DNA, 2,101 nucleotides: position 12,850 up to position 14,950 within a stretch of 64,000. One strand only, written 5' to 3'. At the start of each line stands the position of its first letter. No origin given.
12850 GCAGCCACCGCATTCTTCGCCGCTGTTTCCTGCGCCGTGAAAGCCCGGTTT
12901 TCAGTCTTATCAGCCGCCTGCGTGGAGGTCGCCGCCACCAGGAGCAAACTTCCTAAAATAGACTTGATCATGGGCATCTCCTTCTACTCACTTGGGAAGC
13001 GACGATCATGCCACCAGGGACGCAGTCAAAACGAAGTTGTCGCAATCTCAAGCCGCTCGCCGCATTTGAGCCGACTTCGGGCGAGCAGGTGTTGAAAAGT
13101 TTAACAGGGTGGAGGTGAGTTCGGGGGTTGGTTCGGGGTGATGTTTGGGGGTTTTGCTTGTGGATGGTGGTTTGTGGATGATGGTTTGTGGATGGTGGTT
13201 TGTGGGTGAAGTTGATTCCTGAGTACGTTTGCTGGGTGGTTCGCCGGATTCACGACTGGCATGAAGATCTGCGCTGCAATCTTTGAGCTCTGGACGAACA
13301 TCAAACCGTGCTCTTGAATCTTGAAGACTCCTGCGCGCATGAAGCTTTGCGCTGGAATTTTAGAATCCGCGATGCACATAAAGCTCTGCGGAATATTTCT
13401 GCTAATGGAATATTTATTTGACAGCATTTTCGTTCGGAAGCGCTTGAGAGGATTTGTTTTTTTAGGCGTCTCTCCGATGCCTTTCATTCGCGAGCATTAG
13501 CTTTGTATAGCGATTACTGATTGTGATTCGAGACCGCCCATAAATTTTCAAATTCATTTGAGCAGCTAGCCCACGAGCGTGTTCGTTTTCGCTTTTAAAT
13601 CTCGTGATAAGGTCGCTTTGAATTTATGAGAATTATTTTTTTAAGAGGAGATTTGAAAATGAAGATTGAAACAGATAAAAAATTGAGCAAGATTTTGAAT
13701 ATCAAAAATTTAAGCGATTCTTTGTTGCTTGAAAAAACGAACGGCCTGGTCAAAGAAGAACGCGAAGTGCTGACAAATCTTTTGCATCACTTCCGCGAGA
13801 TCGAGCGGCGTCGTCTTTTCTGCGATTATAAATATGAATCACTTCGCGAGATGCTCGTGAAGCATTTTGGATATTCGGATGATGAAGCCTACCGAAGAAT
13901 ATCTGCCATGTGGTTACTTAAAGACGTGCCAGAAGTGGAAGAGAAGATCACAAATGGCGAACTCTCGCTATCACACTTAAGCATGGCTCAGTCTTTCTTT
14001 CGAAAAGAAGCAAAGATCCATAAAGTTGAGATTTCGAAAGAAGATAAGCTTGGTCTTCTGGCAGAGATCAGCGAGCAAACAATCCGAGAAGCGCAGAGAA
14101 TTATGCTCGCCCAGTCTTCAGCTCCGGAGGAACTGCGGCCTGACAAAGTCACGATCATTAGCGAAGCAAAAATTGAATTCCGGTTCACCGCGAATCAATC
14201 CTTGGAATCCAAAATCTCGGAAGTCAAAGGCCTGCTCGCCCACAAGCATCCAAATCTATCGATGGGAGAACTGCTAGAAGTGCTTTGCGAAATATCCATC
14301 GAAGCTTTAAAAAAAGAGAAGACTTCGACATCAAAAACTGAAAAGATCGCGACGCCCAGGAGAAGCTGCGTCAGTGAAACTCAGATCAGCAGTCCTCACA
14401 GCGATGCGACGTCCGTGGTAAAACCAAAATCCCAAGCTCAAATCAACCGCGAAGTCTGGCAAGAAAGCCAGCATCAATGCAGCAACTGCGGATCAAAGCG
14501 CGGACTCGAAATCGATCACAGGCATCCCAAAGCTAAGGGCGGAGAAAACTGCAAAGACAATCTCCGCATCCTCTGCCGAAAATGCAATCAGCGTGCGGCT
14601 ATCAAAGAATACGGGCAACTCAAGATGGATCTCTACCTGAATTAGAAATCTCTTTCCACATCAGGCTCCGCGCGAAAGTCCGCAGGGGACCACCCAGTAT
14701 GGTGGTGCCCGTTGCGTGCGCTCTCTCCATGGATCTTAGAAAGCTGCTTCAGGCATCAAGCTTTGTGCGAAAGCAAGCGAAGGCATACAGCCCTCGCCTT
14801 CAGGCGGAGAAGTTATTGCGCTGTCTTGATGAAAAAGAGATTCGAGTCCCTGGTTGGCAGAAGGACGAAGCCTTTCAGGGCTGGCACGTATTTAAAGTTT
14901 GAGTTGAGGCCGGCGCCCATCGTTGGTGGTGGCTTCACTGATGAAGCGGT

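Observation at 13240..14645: A roughly 1.5-kb three-part module (degenerate repeat array, conserved 245-nt leader, HNH endonuclease) is present twice in the window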

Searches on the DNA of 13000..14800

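Call 8: search_rna_families(source=window, start=13000, end=14800, threshold=evalue, max_evalue=10)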
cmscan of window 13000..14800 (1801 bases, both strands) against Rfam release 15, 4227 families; matches with E-value up to 10: 3.
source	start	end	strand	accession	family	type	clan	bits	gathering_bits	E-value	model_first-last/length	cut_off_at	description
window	13641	13672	+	RF01360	CRISPR-DR47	Gene; CRISPR;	-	17.4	39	5.5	1-37/37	no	CRISPR RNA direct repeat element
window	14248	14336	-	RF04329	snoMe18S-C1367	Gene; snRNA; snoRNA; CD-box;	-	17.2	101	5.3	1-110/110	no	Drosophila C/D box small nucleolar RNA snoMe18S-C1367 family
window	14347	14404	-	RF00325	SNORD53_SNORD92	Gene; snRNA; snoRNA; CD-box;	CL00063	16.5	46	6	1-78/78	no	Small nucleolar RNA SNORD53/SNORD92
